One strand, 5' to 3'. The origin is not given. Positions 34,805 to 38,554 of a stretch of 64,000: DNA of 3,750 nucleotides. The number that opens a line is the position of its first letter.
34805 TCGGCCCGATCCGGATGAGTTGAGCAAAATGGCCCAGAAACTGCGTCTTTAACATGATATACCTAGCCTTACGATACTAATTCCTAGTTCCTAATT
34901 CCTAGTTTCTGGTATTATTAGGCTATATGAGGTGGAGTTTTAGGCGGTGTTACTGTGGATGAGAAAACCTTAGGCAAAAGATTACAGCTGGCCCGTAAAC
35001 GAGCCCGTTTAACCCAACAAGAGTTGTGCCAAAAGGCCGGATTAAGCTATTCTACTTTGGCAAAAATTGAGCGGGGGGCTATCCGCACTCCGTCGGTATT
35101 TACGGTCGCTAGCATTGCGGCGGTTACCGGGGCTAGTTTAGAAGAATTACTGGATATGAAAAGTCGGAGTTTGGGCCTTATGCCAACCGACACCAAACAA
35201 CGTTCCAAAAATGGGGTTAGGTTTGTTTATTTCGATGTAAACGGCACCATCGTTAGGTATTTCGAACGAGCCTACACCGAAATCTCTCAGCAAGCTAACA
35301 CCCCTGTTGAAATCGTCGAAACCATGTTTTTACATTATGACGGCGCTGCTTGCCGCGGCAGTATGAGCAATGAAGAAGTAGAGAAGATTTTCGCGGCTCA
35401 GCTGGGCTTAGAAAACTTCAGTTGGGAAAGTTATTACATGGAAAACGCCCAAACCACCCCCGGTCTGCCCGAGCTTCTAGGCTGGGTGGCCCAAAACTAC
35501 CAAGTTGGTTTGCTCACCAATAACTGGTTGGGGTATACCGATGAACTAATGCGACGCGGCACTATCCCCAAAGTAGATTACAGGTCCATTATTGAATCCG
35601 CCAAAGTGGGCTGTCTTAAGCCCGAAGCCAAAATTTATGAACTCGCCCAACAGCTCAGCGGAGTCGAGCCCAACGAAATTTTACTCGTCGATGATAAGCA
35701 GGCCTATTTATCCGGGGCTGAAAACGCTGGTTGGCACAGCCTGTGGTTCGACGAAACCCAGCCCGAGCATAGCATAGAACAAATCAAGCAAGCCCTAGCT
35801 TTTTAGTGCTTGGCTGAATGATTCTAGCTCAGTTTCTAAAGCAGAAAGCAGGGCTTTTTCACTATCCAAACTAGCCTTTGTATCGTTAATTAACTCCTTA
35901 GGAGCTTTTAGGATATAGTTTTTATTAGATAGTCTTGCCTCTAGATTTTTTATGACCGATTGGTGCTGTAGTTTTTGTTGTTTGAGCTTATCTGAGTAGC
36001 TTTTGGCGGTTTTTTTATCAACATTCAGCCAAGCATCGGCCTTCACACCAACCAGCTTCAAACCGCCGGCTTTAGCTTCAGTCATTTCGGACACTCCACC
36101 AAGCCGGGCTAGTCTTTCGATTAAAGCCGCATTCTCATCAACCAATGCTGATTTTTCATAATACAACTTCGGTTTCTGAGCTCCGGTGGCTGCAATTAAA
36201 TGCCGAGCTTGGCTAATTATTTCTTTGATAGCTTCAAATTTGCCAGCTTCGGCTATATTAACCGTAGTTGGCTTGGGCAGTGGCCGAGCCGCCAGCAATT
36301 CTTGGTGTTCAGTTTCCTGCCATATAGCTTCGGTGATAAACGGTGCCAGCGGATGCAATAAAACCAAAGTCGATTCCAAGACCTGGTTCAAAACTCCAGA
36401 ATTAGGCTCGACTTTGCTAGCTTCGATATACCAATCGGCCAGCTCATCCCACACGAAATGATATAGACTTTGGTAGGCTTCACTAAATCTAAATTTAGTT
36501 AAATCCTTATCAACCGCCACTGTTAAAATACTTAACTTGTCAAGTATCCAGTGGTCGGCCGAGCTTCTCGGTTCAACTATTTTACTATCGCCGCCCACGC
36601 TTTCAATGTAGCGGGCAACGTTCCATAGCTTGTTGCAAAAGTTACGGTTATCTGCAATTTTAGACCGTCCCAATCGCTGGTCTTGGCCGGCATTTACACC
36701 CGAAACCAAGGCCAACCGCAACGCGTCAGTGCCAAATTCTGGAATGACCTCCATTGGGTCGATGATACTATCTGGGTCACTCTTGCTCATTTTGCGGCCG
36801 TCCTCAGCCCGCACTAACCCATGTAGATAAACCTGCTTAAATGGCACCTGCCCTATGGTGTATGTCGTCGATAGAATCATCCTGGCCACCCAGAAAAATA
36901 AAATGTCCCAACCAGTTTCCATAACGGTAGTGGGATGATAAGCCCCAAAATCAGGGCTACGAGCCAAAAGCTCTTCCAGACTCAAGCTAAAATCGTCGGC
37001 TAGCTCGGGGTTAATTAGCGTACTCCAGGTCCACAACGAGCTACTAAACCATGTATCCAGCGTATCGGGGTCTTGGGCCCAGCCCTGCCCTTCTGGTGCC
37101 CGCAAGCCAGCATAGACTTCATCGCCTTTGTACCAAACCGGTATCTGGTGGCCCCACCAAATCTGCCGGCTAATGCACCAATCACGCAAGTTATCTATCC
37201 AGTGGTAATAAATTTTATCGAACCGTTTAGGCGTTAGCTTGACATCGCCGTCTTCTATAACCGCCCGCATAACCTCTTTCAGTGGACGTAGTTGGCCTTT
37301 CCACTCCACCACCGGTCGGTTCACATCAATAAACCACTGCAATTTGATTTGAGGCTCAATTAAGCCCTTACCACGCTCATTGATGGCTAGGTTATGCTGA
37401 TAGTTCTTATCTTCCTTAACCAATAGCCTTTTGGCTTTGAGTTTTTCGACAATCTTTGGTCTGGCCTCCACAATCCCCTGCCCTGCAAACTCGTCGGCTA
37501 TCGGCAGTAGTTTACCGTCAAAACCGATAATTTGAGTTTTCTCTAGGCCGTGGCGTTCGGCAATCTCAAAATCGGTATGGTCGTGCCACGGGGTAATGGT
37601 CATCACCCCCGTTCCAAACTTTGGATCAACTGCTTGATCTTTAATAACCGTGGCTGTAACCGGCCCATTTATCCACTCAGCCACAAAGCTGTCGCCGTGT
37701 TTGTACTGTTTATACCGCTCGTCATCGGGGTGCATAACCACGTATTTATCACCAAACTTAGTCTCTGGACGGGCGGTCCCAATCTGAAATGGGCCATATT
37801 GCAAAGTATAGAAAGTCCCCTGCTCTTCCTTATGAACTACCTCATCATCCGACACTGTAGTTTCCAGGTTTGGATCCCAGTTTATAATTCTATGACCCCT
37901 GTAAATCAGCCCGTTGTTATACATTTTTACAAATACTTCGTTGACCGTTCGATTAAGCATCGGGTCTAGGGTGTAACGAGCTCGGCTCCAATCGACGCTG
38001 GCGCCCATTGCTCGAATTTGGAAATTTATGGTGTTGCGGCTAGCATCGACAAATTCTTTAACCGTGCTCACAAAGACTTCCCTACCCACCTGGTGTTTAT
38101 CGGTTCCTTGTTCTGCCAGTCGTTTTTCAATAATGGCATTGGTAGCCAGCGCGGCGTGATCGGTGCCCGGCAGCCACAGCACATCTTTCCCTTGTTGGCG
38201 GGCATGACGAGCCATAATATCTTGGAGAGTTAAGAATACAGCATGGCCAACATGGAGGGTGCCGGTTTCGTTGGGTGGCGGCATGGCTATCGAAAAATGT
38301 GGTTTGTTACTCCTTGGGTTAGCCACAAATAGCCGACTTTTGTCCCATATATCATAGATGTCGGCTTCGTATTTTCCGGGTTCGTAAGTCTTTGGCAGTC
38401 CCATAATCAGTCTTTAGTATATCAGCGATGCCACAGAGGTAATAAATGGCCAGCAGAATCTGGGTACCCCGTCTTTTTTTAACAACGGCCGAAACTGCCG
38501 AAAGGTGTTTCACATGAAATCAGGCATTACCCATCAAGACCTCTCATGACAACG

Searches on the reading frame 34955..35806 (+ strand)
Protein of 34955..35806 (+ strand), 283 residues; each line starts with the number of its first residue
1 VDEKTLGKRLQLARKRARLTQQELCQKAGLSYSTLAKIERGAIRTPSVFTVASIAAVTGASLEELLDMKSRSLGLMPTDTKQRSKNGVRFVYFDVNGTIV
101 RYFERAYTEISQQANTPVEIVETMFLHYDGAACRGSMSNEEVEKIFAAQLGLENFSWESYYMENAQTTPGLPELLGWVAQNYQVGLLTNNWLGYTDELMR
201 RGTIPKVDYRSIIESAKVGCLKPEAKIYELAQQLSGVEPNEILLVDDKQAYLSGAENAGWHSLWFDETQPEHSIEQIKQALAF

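Call 78: search_protein_families(library=pfam, proteins=[window:34955-35806:+], max_evalue=0.0001)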
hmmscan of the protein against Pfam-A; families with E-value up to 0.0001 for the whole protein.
window:34955-35806:+ (283 aa): 6 families
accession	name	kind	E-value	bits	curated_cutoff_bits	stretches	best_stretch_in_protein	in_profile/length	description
PF01381.28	HTH_3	-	2.2e-12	47.2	23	1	11-65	2-55/55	Helix-turn-helix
PF13560.12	HTH_31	-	4.4e-12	46.6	27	1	6-65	2-61/64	Helix-turn-helix domain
PF13419.12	HAD_2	-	1.4e-08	35.5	23.8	1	95-264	5-177/178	Haloacid dehalogenase-like hydrolase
PF00702.32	Hydrolase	-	1.5e-07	32.5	26.4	1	91-259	4-191/191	haloacid dehalogenase-like hydrolase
PF13443.12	HTH_26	-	3.2e-06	27.7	22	1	14-68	6-60/63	Cro/C1-type HTH DNA-binding domain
PF12844.13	HTH_19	-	2.8e-05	24.4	30.2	1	7-67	1-60/64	Helix-turn-helix domain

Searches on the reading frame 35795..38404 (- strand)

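Call 78: search_protein_families(library=pfam, proteins=[window:35795-38404:-], max_evalue=0.0001)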
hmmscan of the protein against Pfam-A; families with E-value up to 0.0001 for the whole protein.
window:35795-38404:- (869 aa): 4 families
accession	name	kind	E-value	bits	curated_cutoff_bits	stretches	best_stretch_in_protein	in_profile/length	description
PF00133.28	tRNA-synt_1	-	3.1e-111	372.5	22.7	2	16-428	2-250/414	tRNA synthetases class I (I, L, M and V)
PF08264.19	Anticodon_1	-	2.2e-29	102.7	25.1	1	617-737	1-133/148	Anticodon-binding domain of tRNA ligase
PF09334.17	tRNA-synt_1g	-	3.6e-18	65.9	20.1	1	44-189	8-135/391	tRNA synthetases class I (M)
PF10458.14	Val_tRNA-synt_C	-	9.1e-05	23.1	25.9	0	813-861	15-63/66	Valyl tRNA synthetase tRNA binding arm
